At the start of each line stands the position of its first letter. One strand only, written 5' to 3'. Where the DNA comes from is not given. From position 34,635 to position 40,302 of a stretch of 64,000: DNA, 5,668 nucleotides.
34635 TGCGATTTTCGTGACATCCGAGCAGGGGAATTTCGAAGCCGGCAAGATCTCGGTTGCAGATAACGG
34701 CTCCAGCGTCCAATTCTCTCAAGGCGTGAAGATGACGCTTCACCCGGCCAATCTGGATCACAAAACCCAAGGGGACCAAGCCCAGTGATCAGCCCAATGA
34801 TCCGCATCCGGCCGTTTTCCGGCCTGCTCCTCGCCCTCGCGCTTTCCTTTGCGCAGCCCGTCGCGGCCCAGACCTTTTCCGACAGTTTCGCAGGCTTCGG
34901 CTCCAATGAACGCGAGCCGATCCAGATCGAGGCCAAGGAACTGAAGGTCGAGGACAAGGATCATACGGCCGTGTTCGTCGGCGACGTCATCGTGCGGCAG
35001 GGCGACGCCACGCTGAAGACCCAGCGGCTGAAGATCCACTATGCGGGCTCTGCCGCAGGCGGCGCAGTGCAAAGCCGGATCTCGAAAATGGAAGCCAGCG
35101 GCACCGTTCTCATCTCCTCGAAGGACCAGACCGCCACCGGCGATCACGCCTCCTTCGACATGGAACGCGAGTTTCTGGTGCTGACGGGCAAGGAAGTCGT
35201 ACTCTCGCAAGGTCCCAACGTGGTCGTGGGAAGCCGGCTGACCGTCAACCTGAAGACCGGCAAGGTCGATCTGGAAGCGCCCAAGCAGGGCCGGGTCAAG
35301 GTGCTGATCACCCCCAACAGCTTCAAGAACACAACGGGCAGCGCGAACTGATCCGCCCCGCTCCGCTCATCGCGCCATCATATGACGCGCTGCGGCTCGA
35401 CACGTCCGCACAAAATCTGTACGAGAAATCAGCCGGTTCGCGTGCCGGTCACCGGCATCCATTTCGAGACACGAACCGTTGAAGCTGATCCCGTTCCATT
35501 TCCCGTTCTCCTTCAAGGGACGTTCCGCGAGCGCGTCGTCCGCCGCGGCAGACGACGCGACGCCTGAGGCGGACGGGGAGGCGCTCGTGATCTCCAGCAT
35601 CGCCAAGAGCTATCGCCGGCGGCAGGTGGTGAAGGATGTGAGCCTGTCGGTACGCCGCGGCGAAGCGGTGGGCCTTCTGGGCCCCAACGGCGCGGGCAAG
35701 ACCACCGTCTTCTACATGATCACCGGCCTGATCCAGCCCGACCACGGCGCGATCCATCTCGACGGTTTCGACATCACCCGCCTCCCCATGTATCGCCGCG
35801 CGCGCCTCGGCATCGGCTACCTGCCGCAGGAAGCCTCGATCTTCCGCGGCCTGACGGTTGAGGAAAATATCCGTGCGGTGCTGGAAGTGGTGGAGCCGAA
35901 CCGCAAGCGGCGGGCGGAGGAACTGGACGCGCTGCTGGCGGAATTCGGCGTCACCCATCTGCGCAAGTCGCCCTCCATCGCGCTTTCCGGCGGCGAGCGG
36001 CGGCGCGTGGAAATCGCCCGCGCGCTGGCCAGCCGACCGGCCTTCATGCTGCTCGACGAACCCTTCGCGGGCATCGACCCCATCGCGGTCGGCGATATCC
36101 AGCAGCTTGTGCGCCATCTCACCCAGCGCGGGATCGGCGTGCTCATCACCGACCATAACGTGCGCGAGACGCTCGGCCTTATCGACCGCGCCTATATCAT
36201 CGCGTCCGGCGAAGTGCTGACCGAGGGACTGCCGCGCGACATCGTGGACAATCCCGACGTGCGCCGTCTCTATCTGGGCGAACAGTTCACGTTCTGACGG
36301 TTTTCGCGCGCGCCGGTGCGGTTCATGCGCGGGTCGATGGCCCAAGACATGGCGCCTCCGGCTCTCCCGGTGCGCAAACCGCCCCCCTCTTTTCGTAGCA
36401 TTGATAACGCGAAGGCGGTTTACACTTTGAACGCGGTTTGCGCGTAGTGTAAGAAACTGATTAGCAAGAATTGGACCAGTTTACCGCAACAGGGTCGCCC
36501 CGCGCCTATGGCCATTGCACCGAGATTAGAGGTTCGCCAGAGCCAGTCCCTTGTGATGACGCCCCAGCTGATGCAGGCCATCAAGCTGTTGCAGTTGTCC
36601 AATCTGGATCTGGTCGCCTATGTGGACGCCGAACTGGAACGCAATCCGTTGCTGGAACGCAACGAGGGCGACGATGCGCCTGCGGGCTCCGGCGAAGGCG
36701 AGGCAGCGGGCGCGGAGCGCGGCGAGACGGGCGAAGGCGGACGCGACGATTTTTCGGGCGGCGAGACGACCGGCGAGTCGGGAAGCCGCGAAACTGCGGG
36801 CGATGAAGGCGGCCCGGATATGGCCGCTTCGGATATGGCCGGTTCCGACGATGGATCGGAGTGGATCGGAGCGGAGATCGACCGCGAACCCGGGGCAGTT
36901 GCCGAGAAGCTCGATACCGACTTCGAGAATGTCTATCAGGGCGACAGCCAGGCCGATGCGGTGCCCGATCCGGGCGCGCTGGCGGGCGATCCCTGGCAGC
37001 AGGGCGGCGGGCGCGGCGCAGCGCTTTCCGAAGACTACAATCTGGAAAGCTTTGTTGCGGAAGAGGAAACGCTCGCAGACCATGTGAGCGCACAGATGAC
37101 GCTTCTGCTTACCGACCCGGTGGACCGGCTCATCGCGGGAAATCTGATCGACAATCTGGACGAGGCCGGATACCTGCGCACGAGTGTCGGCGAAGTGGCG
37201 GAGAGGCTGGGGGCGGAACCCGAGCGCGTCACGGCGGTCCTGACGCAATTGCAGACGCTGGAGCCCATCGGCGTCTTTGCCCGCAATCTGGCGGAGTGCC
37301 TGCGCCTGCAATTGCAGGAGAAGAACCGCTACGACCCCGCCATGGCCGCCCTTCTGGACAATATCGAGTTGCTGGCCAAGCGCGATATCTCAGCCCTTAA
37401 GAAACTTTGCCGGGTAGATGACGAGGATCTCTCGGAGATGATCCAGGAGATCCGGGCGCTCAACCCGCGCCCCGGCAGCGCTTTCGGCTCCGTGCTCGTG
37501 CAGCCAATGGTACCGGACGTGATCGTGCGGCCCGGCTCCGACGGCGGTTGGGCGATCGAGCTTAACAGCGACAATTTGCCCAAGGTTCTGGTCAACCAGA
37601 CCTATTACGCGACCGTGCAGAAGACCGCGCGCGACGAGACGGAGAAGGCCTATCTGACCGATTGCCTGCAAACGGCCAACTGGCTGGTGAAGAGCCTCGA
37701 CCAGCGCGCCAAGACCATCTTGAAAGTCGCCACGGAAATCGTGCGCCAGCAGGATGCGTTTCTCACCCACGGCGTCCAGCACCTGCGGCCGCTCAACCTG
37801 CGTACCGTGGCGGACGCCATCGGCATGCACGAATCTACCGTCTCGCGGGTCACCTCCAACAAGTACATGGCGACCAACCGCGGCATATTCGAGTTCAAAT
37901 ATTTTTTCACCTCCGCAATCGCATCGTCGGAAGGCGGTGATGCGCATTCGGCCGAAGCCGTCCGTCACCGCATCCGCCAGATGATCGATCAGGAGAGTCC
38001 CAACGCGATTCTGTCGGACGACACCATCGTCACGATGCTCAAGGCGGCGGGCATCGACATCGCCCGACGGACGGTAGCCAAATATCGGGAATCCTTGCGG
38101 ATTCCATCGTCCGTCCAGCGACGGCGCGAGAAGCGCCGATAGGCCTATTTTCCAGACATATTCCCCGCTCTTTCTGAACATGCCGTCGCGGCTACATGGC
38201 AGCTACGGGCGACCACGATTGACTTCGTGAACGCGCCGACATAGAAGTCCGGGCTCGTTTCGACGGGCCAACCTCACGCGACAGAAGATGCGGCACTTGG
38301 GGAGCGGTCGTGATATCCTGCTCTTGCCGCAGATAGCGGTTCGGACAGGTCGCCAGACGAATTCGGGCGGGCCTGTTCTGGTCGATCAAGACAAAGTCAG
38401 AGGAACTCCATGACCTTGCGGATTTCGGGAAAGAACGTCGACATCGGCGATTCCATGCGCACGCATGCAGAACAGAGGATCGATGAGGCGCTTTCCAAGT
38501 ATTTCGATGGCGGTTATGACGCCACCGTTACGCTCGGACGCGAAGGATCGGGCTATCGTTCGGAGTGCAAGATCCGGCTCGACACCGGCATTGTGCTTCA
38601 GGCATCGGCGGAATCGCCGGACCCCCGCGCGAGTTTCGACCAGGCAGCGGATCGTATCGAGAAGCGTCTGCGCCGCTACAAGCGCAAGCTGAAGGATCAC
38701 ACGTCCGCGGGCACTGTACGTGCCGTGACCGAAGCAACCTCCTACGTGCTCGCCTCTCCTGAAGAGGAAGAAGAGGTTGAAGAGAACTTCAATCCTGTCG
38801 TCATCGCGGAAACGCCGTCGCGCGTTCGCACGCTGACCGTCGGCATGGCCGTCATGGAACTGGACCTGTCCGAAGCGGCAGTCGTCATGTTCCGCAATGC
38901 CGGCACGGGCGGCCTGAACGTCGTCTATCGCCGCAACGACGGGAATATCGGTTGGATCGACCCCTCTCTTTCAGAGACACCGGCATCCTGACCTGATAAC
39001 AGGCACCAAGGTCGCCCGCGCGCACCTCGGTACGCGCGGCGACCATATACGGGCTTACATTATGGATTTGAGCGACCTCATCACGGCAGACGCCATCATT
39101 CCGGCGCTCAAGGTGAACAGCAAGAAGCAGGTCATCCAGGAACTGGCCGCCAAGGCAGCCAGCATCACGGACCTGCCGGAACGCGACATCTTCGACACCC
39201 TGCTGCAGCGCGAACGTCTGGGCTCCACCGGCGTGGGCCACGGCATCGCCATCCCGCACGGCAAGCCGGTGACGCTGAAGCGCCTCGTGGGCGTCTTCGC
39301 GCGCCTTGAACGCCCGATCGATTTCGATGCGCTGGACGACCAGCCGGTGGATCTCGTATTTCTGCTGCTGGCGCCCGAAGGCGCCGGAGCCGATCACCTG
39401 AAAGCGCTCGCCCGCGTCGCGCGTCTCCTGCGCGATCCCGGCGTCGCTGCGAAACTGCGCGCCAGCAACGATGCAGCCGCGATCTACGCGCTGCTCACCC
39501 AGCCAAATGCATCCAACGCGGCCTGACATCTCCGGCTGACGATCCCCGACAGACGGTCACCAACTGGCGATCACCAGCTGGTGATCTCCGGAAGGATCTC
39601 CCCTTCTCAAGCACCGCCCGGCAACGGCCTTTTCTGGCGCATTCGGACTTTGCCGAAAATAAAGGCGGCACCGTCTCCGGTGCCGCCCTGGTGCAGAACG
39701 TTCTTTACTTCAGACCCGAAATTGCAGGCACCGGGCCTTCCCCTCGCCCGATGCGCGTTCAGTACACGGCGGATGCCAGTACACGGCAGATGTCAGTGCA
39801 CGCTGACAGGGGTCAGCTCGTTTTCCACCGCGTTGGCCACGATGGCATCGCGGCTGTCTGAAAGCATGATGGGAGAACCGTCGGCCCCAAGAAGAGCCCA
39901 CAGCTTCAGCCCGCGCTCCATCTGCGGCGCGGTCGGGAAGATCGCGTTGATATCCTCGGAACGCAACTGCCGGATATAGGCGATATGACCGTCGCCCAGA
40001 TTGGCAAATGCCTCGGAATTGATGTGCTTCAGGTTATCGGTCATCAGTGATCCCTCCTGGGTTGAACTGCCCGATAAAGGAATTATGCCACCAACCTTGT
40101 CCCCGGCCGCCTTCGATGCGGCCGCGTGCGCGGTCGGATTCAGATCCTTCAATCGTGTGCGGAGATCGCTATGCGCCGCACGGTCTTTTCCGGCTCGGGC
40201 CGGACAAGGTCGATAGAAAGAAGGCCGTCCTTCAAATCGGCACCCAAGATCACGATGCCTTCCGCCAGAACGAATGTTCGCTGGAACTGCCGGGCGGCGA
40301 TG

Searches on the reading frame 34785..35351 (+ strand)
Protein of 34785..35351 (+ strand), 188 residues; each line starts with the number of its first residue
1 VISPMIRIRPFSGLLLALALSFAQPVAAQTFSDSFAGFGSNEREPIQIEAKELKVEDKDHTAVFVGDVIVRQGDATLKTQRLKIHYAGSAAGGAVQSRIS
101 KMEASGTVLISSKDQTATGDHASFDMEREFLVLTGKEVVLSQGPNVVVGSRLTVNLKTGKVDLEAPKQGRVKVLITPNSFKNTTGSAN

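Call 58: search_protein_families(library=pfam, max_evalue=1e-8, proteins=[window:34785-35351:+])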
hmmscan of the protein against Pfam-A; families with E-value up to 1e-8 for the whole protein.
window:34785-35351:+ (188 aa): 1 family
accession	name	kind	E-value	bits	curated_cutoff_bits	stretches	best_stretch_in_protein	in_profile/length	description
PF03968.19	LptD_N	-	1.2e-21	77.4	20.4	1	47-159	1-112/113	LptA/(LptD N-terminal domain) LPS transport protein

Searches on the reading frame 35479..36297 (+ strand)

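Call 58: search_protein_families(library=pfam, max_evalue=1e-8, proteins=[window:35479-36297:+])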
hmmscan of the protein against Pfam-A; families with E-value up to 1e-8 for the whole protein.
window:35479-36297:+ (272 aa): 1 family
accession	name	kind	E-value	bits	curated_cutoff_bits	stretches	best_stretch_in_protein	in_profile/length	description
PF00005.33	ABC_tran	-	1.7e-37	129.5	25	1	51-197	1-137/137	ABC transporter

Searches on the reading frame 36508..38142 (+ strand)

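Call 58: search_protein_families(library=pfam, max_evalue=1e-8, proteins=[window:36508-38142:+])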
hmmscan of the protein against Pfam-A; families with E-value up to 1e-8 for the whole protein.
window:36508-38142:+ (544 aa): 3 families
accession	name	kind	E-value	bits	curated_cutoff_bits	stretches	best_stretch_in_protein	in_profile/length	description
PF04552.19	Sigma54_DBD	-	8.5e-71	237.3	22.8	1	381-540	2-160/160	Sigma-54, DNA binding domain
PF04963.19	Sigma54_CBD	-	5.5e-58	196.2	22.9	1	179-366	2-185/185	Sigma-54 factor, core binding domain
PF00309.25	Sigma54_AID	-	3.2e-18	65.7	23.8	1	6-50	1-45/46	Sigma-54 factor, Activator interacting domain (AID)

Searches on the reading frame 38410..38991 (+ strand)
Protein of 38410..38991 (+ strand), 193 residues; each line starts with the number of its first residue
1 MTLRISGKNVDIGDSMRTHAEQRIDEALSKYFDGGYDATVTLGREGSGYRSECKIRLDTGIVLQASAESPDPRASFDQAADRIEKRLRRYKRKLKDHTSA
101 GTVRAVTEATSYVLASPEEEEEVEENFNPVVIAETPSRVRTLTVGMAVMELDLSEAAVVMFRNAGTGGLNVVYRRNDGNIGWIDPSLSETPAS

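Call 58: search_protein_families(library=pfam, max_evalue=1e-8, proteins=[window:38410-38991:+])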
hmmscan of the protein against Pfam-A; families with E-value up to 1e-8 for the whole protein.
window:38410-38991:+ (193 aa): 2 families
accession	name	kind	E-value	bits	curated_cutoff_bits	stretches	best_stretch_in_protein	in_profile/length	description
PF02482.25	Ribosomal_S30AE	-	1.6e-20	74.1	23.7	1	4-95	2-88/88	Sigma 54 modulation protein / S30EA ribosomal protein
PF16321.10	Ribosom_S30AE_C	-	1.1e-15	57.5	25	1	128-181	3-56/57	Sigma 54 modulation/S30EA ribosomal protein C terminus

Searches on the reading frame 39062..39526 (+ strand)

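Call 58: search_protein_families(library=pfam, max_evalue=1e-8, proteins=[window:39062-39526:+])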
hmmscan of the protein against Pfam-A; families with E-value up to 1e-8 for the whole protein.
window:39062-39526:+ (154 aa): 1 family
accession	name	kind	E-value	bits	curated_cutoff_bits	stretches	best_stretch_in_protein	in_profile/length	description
PF00359.27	PTS_EIIA_2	-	2.4e-33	115.5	27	1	6-146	2-142/144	Phosphoenolpyruvate-dependent sugar phosphotransferase system, EIIA 2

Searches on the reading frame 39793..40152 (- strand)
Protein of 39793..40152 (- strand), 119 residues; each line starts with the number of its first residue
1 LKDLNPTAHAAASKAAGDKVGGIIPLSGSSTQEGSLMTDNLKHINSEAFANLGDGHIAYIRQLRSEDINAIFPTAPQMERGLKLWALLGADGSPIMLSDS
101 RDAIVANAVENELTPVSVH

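Call 58: search_protein_families(library=pfam, max_evalue=1e-8, proteins=[window:39793-40152:-])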
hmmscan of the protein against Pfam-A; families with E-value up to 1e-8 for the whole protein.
window:39793-40152:- (119 aa): 1 family
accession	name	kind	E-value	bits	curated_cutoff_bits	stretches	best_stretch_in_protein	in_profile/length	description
PF06620.16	DUF1150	-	2.1e-29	101.9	25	1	46-119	3-76/76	Protein of unknown function (DUF1150)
